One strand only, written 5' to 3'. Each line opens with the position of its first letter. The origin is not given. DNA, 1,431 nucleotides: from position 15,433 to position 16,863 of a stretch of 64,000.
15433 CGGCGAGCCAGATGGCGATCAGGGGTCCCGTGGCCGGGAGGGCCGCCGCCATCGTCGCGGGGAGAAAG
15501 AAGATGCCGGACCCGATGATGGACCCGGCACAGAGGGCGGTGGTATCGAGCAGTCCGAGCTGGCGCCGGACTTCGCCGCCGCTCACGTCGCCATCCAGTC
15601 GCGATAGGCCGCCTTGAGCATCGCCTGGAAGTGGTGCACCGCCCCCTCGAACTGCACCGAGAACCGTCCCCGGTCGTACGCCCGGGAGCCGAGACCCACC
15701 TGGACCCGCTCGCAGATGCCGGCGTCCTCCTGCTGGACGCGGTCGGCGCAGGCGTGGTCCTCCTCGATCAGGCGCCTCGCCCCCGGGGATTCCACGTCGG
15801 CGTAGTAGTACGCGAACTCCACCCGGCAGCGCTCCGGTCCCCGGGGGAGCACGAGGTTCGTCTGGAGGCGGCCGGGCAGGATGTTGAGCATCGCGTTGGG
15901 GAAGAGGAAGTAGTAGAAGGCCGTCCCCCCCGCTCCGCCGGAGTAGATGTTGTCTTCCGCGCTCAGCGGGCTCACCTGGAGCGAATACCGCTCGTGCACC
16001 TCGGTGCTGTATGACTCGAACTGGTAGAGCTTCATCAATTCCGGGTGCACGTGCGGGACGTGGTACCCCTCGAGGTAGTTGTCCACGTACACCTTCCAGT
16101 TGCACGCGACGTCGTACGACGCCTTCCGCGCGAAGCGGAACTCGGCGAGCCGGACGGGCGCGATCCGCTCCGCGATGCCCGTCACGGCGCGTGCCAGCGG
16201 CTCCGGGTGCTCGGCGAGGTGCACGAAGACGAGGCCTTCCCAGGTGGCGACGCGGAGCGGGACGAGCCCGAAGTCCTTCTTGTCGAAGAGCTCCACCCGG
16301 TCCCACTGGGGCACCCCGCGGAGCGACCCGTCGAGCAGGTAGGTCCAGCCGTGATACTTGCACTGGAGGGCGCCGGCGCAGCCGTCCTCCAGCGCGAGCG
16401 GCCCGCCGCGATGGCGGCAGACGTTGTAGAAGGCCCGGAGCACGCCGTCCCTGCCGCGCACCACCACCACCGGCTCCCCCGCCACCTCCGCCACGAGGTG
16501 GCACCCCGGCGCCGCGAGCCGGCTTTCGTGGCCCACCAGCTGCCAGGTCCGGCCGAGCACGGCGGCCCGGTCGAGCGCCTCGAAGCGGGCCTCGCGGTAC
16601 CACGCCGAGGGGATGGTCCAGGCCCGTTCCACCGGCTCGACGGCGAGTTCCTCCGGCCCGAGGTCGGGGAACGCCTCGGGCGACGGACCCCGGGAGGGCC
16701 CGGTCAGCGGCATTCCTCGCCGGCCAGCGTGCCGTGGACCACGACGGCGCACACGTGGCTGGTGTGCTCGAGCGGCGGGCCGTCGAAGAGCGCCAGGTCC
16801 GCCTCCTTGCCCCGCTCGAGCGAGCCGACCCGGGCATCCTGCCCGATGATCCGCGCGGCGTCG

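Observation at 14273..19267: Tightly overlapped operon: two secreted amidohydrolases, a cytoplasmic Rieske oxygenase and an APC permease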

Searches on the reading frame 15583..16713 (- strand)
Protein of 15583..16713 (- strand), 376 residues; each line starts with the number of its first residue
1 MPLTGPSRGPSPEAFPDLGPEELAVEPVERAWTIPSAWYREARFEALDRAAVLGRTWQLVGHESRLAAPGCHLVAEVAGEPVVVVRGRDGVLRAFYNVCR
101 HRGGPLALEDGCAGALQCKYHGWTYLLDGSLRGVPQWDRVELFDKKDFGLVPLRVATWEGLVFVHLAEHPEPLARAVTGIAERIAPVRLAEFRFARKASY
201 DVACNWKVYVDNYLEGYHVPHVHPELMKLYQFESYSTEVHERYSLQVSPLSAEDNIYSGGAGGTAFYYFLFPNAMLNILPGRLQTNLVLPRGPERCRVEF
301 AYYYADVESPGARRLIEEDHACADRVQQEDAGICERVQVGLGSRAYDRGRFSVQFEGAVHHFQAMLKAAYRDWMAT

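Call 7: search_protein_families(library=pfam, proteins=[window:15583-16713:-])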
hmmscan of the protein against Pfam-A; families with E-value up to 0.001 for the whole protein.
window:15583-16713:- (376 aa): 2 families
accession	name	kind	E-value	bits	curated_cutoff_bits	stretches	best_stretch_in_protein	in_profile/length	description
PF00848.25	Ring_hydroxyl_A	-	4.1e-38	131.8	24.9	1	191-370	3-206/208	Ring hydroxylating alpha subunit (catalytic domain)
PF00355.32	Rieske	-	4.4e-18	65.4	20.3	1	56-142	1-86/88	Rieske [2Fe-2S] domain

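Call 8: search_protein_families(library=ncbifam, proteins=[window:15583-16713:-])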
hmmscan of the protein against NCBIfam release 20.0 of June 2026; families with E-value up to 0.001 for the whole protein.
window:15583-16713:- (376 aa): 6 families
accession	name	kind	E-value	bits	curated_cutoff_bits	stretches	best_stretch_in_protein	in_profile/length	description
NF058607.1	GlBtMonoOxGbcA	equivalog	1.2e-45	155.7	670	1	29-232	28-232/420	glycine betaine monooxygenase oxygenase subunit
NF042946.1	3PPDioc_HcaE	equivalog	2.3e-24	86.2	830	1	36-233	18-224/450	3-phenylpropionate/cinnamic acid dioxygenase subunit alpha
NF041684.1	ant_diox_AndAc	equivalog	1.6e-21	76.4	750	1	53-223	43-222/418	anthranilate 1,2-dioxygenase large subunit AndAc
TIGR03228.1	anthran_1_2_A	equivalog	1.7e-20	73.2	671.9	1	27-232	9-222/438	anthranilate 1,2-dioxygenase large subunit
TIGR03229.1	benzo_1_2_benA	equivalog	4.8e-15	55.4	780.95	1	47-224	29-216/433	benzoate 1,2-dioxygenase large subunit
NF052579.1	BetMthstMoxSdmAMthl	equivalog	3.4e-05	23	600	1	53-125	14-85/351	4beta-methylsterol monooxygenase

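Call 11: search_solved_structures(query=window:15583-16713:-, max_evalue=0.00001)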
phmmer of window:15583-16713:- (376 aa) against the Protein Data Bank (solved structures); distinct sequences matched with E-value up to 0.00001: 33.
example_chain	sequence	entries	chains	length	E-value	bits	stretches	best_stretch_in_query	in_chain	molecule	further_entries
6y9c_A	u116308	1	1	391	5e-53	183.5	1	19-351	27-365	Carnitine monooxygenase oxygenase subunit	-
6y8j_A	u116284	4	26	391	6.9e-53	183.1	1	19-351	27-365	Carnitine monooxygenase oxygenase subunit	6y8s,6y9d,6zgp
3vca_A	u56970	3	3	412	1.3e-25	93.2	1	33-232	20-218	Ring-hydroxylating dioxygenase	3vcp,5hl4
4qup_A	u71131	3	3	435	1.6e-25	93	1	33-232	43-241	Monoxygenase; demethylase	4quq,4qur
3en1_A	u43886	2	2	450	6.5e-24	87.7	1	31-219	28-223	Benzene 1,2-dioxygenase subunit alpha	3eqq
2yfi_A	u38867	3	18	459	1.8e-23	86.2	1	39-215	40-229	BIPHENYL DIOXYGENASE SUBUNIT ALPHA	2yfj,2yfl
3n0q_A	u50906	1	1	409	2.1e-23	86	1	34-232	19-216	Putative aromatic-ring hydroxylating dioxygenase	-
2b1x_A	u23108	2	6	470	2.7e-23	85.6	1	27-229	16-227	naphthalene dioxygenase large subunit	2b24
5aeu_A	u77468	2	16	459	4.8e-23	84.8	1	39-215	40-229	BIPHENYL DIOXYGENASE SUBUNIT ALPHA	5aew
2xsh_A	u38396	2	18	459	5e-23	84.7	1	39-215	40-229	BIPHENYL DIOXYGENASE SUBUNIT ALPHA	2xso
1uli_A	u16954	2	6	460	5.2e-23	84.7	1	35-214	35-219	biphenyl dioxygenase large subunit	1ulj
2gbw_A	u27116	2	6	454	5.9e-23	84.5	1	45-225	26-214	Biphenyl 2,3-Dioxygenase Alpha Subunit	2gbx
2xr8_A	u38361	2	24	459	9.2e-23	83.9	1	39-215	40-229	BIPHENYL DIOXYGENASE SUBUNIT ALPHA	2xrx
2ckf_A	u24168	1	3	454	1.3e-22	83.3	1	38-224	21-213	RING-HYDROXYLATING DIOXYGENASE ALPHA SUBUNIT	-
9jp5_A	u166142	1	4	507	1.8e-22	82.9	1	24-234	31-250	Phthalate 3,4-dioxygenase alpha subunit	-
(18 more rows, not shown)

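Call 16: find_homologous_proteins(query=window:15583-16713:-, max_evalue=1e-20)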
Query window:15583-16713:- (376 aa): 7992 proteins with E <= 1e-20 among 8000 candidates; the best 120 are listed.
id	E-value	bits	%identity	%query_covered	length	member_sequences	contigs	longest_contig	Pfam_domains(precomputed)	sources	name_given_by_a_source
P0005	8.9e-234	794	89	100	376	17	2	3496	PF00355.33,PF00848.26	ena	-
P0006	1.5e-221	753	85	100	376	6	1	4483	PF00355.33,PF00848.26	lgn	-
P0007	8.7e-220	747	84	100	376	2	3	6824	PF00355.33,PF00848.26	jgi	jgi:choline monooxygenase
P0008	1.8e-167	575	67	99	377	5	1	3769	PF00355.33,PF00848.26,PF19112.7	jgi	jgi:choline monooxygenase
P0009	1.1e-164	566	67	97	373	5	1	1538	PF00355.33,PF00848.26,PF19112.7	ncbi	-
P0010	1.0e-163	563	65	97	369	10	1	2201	PF00355.33,PF00848.26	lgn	-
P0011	1.0e-163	563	65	97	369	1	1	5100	PF00355.33,PF00848.26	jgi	jgi:choline monooxygenase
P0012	2.1e-163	562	68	94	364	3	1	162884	PF00355.33,PF00848.26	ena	-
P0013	6.2e-163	560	68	95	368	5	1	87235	PF00355.33,PF00848.26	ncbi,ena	-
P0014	6.3e-163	560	66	96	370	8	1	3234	PF00355.33,PF00848.26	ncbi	-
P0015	6.4e-163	560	68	95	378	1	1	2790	PF00355.33,PF00848.26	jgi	jgi:choline monooxygenase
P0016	1.4e-162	559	68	93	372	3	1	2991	PF00355.33,PF00848.26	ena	-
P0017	1.4e-162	559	68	93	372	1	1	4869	PF00355.33,PF00848.26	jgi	-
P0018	2.5e-162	558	66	98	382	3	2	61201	PF00355.33,PF00848.26,PF19112.7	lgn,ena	-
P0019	2.9e-162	558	68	95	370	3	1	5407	PF00355.33,PF00848.26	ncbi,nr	ncbi:MAG TPA: aromatic ring-hydroxylating dioxygenase subunit alpha [Gemmatimonadales bacterium]|nr:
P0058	5.6e-155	534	66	93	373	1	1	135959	PF00355.33,PF00848.26,PF19112.7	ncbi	-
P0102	2.8e-152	525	65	95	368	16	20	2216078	PF00355.33,PF00848.26,PF19112.7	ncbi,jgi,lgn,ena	jgi:choline monooxygenase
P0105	4.2e-152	525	63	97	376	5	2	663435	PF00355.33,PF00848.26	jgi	jgi:choline monooxygenase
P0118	2.9e-151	522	62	97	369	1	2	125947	PF00355.33,PF00848.26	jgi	-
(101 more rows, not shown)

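Call 17: find_encoding_contigs(protein=P0102, flank=8000, max_places=3)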
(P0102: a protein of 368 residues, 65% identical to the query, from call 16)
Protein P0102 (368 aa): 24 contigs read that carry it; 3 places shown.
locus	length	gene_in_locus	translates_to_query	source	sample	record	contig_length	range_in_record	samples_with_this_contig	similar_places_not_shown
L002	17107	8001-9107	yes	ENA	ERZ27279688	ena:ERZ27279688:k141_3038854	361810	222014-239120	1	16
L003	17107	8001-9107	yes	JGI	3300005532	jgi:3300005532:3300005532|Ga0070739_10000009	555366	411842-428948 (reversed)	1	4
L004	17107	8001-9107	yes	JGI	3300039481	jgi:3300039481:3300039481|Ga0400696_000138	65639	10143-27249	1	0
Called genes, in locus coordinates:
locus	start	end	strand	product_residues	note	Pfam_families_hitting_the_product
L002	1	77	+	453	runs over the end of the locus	PF00202:Aminotran_3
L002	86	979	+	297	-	PF01144:CoA_trans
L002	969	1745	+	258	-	PF01144:CoA_trans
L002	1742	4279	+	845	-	PF00930:DPPIV_N (faint), PF26549:Tricorn_N, PF26550:Tricorn_2nd, PF07676:PD40 (weak), PF26549:Tricorn_N, PF07676:PD40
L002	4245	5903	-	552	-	-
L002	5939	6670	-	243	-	PF02517:Rce1-like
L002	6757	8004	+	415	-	PF03576:Peptidase_S58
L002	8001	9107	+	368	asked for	PF00355:Rieske, PF00848:Ring_hydroxyl_A, PF19112:VanA_C (faint)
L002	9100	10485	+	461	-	PF00324:AA_permease, PF13520:AA_permease_2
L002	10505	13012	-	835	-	PF17900:Peptidase_M1_N, PF01433:Peptidase_M1, PF13646:HEAT_2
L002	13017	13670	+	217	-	PF12867:DinB_2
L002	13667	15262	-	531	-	PF00890:FAD_binding_2 (faint), PF00996:GDI (faint), PF01266:DAO (weak), PF01494:FAD_binding_3 (faint), PF01593:Amino_oxidase, PF12831:FAD_oxidored (weak), PF13450:NAD_binding_8, PF01266:DAO (weak), +3 more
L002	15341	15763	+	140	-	-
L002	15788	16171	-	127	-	-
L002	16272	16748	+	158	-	PF13501:SoxY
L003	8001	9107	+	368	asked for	PF00355:Rieske, PF00848:Ring_hydroxyl_A, PF19112:VanA_C (faint)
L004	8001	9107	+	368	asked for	PF00355:Rieske, PF00848:Ring_hydroxyl_A, PF19112:VanA_C (faint)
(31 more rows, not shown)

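Call 18: find_encoding_contigs(protein=P0012, flank=8000, max_places=2)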
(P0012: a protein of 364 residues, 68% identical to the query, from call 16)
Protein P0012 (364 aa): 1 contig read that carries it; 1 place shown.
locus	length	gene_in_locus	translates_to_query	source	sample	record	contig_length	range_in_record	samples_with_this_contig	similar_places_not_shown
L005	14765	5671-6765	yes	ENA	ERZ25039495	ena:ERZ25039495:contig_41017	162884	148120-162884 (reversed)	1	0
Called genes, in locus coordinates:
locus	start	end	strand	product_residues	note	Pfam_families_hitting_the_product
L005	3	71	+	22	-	?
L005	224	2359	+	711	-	PF00378:ECH_1, PF16113:ECH_2, PF02737:3HCDH_N, PF00725:3HCDH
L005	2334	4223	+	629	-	PF00069:Pkinase, PF07714:PK_Tyr_Ser-Thr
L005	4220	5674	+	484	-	PF00282:Pyridoxal_deC, PF01212:Beta_elim_lyase (weak)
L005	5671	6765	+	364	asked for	PF00355:Rieske, PF00848:Ring_hydroxyl_A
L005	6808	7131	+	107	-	PF11009:BrxC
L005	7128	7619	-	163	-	PF05099:TerB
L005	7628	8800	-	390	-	PF07497:Rho_RNA_bind, PF00006:ATP-synt_ab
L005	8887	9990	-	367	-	PF21338:Top1B_N_bact, PF01028:Topoisom_I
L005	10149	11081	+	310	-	PF01619:Pro_dh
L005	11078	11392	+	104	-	-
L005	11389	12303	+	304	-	PF16745:RsgA_N (weak), PF03193:RsgA_GTPase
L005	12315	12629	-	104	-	PF03819:MazG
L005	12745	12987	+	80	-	-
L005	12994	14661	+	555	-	PF07969:Amidohydro_3, PF01979:Amidohydro_1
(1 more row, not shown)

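Call 27: find_encoding_contigs(protein=P0007, flank=8000, max_places=3)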
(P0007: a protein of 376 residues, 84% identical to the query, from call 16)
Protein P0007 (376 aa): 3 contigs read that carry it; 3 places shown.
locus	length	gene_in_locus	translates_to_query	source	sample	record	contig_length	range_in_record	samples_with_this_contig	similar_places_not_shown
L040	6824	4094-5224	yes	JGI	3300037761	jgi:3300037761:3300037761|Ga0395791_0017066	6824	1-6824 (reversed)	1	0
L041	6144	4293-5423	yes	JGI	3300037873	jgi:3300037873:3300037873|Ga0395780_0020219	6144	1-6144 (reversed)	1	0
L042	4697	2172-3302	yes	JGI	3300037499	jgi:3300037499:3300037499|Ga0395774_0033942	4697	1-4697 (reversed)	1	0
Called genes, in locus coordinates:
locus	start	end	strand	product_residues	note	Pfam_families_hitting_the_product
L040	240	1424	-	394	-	PF03601:Cons_hypoth698 (weak), PF05684:DUF819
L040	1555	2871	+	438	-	PF01979:Amidohydro_1, PF07969:Amidohydro_3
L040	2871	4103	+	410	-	PF07969:Amidohydro_3, PF01979:Amidohydro_1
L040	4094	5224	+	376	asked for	PF00355:Rieske, PF00848:Ring_hydroxyl_A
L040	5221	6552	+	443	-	PF00324:AA_permease, PF13520:AA_permease_2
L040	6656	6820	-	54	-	-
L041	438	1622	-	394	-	PF03601:Cons_hypoth698 (weak), PF05684:DUF819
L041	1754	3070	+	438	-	PF01979:Amidohydro_1, PF07969:Amidohydro_3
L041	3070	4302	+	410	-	PF07969:Amidohydro_3, PF01979:Amidohydro_1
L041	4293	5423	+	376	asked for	PF00355:Rieske, PF00848:Ring_hydroxyl_A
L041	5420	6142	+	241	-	?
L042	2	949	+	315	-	?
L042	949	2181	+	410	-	PF07969:Amidohydro_3, PF01979:Amidohydro_1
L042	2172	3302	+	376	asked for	PF00355:Rieske, PF00848:Ring_hydroxyl_A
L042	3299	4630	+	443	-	PF00324:AA_permease, PF13520:AA_permease_2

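Call 28: find_encoding_contigs(protein=P0006, flank=8000, max_places=2)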
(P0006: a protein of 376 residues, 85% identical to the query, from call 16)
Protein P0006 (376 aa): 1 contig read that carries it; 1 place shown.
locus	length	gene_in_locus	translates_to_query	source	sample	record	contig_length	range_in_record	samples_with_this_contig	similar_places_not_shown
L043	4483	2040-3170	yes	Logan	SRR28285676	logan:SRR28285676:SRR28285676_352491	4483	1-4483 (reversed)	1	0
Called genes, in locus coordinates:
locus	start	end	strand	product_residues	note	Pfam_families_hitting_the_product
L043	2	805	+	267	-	?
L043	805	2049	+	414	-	PF07969:Amidohydro_3, PF01979:Amidohydro_1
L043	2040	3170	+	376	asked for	PF00355:Rieske, PF00848:Ring_hydroxyl_A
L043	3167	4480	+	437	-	PF00324:AA_permease, PF13520:AA_permease_2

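Call 42: search_solved_structures(query=window:15583-16713:-, max_evalue=1e-40, show_alignments=1)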
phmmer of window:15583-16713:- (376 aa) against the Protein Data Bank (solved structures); distinct sequences matched with E-value up to 1e-40: 2.
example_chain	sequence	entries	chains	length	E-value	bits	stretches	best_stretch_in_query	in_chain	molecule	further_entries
6y9c_A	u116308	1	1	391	5e-53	183.5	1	19-351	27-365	Carnitine monooxygenase oxygenase subunit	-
6y8j_A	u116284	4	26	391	6.9e-53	183.1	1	19-351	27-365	Carnitine monooxygenase oxygenase subunit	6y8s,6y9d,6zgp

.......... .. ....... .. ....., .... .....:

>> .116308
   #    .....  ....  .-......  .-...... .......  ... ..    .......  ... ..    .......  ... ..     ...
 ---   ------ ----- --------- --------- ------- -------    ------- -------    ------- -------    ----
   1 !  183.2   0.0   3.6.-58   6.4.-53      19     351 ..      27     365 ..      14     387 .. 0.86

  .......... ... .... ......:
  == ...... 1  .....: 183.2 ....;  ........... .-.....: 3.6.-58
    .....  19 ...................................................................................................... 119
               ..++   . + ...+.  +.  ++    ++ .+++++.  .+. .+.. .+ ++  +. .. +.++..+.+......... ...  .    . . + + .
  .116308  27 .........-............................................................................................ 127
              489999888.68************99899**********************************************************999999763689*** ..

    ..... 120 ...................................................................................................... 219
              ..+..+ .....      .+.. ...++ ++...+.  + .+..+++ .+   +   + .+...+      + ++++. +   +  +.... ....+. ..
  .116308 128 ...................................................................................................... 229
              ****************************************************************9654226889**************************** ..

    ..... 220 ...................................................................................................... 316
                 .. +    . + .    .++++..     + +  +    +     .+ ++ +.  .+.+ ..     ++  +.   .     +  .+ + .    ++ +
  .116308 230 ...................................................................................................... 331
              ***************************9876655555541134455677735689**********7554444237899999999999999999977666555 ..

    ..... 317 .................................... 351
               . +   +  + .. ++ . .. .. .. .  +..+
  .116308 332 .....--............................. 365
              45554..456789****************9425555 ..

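Call 50: find_encoding_contigs(protein=P0105, flank=6000, max_places=1)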
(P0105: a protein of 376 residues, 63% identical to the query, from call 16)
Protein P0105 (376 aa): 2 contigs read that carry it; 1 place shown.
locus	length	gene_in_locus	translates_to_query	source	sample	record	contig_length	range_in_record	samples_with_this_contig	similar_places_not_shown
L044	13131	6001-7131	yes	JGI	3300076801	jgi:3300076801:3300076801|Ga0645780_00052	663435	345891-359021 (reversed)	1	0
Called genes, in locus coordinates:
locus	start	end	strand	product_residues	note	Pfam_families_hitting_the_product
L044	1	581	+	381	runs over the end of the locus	-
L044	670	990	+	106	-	-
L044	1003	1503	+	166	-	PF00731:AIRC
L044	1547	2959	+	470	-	PF03219:TLC (faint)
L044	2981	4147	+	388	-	PF02771:Acyl-CoA_dh_N, PF02770:Acyl-CoA_dh_M, PF00441:Acyl-CoA_dh_1, PF22924:ACOX_C_alpha1 (weak), PF08028:Acyl-CoA_dh_2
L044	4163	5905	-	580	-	PF01425:Amidase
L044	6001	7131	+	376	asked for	PF00355:Rieske, PF00848:Ring_hydroxyl_A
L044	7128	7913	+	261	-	PF02274:ADI (faint)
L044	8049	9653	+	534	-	PF00144:Beta-lactamase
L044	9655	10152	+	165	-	PF00903:Glyoxalase, PF13669:Glyoxalase_4 (weak), PF22677:Ble-like_N (weak)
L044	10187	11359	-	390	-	PF04389:Peptidase_M28, PF01546:Peptidase_M20, PF07687:M20_dimer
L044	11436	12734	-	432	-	PF01266:DAO (weak), PF03486:HI0933_like (faint), PF07992:Pyr_redox_2, PF13450:NAD_binding_8 (weak), PF13738:Pyr_redox_3 (faint), PF00070:Pyr_redox, PF22366:NDH2_C (weak)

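Call 51: find_encoding_contigs(protein=P0058, flank=6000, max_places=1)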
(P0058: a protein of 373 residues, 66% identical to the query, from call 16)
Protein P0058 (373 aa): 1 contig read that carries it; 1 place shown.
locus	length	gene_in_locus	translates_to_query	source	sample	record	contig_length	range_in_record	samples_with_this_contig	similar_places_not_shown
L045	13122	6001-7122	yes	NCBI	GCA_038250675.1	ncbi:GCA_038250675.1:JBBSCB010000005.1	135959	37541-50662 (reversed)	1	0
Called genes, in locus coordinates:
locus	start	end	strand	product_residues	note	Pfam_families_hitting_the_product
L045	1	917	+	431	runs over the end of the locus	PF00108:Thiolase_N, PF00109:ketoacyl-synt (weak), PF02803:Thiolase_C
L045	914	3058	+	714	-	PF00378:ECH_1, PF16113:ECH_2, PF02737:3HCDH_N, PF00725:3HCDH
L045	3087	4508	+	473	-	PF00282:Pyridoxal_deC, PF00266:Aminotran_5 (weak)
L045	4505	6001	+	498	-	-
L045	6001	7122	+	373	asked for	PF00355:Rieske, PF00848:Ring_hydroxyl_A, PF19112:VanA_C (faint)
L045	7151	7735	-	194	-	-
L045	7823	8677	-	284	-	-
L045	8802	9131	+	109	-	PF11009:BrxC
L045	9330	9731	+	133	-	PF13442:Cytochrome_CBB3, PF00034:Cytochrom_C (weak)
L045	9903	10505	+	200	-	PF04307:YdjM, PF00882:Zn_dep_PLPC (weak)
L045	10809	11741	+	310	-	PF01619:Pro_dh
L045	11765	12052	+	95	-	-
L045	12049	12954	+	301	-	PF03193:RsgA_GTPase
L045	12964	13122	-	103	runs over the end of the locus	PF03819:MazG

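Call 52: find_encoding_contigs(protein=P0118, flank=6000, max_places=1)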
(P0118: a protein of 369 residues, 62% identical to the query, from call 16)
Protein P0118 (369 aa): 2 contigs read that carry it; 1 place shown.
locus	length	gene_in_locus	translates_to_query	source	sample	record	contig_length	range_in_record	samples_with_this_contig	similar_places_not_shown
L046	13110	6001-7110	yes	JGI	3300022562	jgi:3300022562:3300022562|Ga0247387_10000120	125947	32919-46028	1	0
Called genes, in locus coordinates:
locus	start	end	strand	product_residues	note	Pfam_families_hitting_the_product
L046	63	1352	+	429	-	PF03219:TLC (faint)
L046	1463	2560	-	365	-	PF00033:Cytochrome_B, PF13631:Cytochrom_B_N_2, PF00032:Cytochrom_B_C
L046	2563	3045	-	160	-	PF00355:Rieske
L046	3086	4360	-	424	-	PF02085:Cytochrom_CIII (faint), PF14522:Cytochrome_C7 (faint), PF09699:Paired_CXXCH_1 (faint), PF22113:Mtrc-MtrF_II-IV_dom (faint), PF14537:Cytochrom_c3_2 (weak)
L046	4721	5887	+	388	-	PF02771:Acyl-CoA_dh_N, PF02770:Acyl-CoA_dh_M, PF00441:Acyl-CoA_dh_1, PF22924:ACOX_C_alpha1, PF08028:Acyl-CoA_dh_2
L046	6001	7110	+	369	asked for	PF00355:Rieske, PF00848:Ring_hydroxyl_A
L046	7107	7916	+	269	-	PF02274:ADI (faint)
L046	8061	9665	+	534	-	PF00144:Beta-lactamase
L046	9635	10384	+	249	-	-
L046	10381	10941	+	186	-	PF04011:LemA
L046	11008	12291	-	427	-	PF01266:DAO (faint), PF07992:Pyr_redox_2, PF13450:NAD_binding_8 (faint), PF00070:Pyr_redox, PF22366:NDH2_C (weak)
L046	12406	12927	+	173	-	PF01047:MarR, PF12802:MarR_2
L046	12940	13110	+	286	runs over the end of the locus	PF01370:Epimerase, PF05368:NmrA, PF13460:NAD_binding_10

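Call 54: find_related_loci(query=A1, collection=genome_contigs, flank=7000)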
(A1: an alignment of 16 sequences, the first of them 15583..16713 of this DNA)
Query A1 (376 aa) in genome_contigs; peptide patterns used: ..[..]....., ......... (x = any residue, [..] = any of these).
600 stretches matched a pattern (row limit reached: there are more); 597 encode a relative of the query (tblastn E <= 1e-3); the best 80 are kept; 80 distinct loci.
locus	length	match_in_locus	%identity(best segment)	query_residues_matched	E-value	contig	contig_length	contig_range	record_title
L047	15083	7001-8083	66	11-371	2e-155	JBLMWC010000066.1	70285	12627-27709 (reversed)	MAG: Bacillota bacterium isolate MAG294 PRJNA960887_bin16_renamed_65, whole genome shotgun sequence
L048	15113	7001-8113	62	2-373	5e-154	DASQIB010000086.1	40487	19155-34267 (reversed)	MAG TPA_asm: Gemmatimonadales bacterium isolate SMAG_U11848 k141_791018, whole genome shotgun sequence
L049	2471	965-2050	63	12-374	5e-163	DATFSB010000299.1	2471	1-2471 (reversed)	MAG TPA_asm: Gemmatimonadales bacterium isolate SMAG_U9373 k141_147625, whole genome shotgun sequence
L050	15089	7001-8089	62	12-375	4e-151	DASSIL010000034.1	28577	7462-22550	MAG TPA_asm: Gemmatimonadales bacterium isolate SMAG_U1086 k141_924195, whole genome shotgun sequence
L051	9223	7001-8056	63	22-374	8e-151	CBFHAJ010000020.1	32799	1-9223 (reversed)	MAG TPA_asm: uncultured bacterium isolate SRR21876936_metabat2_14 genome assembly, contig: ERZ27257217.75, whole genome 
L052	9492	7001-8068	66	15-370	2e-150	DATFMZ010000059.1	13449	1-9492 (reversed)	MAG TPA_asm: Gemmatimonadales bacterium isolate SMAG_U9238 k141_171084, whole genome shotgun sequence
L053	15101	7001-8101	59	11-375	4e-148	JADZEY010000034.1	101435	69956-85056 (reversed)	MAG: Armatimonadota bacterium isolate SJ842 c_000000360240, whole genome shotgun sequence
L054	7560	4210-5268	62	18-371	8e-148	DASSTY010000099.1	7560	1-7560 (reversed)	MAG TPA_asm: Gemmatimonadales bacterium isolate SMAG_U553 k141_1804225, whole genome shotgun sequence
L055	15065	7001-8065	59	22-376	1e-145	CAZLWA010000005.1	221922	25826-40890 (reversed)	MAG TPA_asm: uncultured Bacteroidota bacterium isolate binchicken_co165_173 genome assembly, contig: k141_546707, whole 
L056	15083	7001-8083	59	12-372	5e-145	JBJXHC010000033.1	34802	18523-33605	MAG: Bacteroidota bacterium isolate F1F2.bin.124 k127_4337430, whole genome shotgun sequence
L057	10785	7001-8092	59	12-370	4e-143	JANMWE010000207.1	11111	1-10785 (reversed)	MAG: Gemmatimonadota bacterium isolate OTE_88_metabat_382 OTE_88_k141_4174115, whole genome shotgun sequence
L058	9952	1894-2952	59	18-371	1e-141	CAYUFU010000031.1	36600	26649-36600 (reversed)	MAG TPA_asm: uncultured Chitinophagales bacterium isolate binchicken_co274_268 genome assembly, contig: NODE_2915_length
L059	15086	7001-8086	58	16-374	5e-141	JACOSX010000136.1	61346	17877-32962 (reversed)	MAG: Ignavibacteria bacterium isolate NC_groundwater_29_Pr7_B-0.1um_49_11 FFV18_Bp1_scaffold_691939, whole genome shotgu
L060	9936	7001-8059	58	18-371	2e-140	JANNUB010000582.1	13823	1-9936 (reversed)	MAG: Ignavibacteriota bacterium isolate SOY_30_metabat_287 SOY_30_k141_2605285, whole genome shotgun sequence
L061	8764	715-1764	57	22-371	5e-140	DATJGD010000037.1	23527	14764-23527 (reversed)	MAG TPA_asm: Bacteroidota bacterium isolate SMAG_U15477 k141_10411451, whole genome shotgun sequence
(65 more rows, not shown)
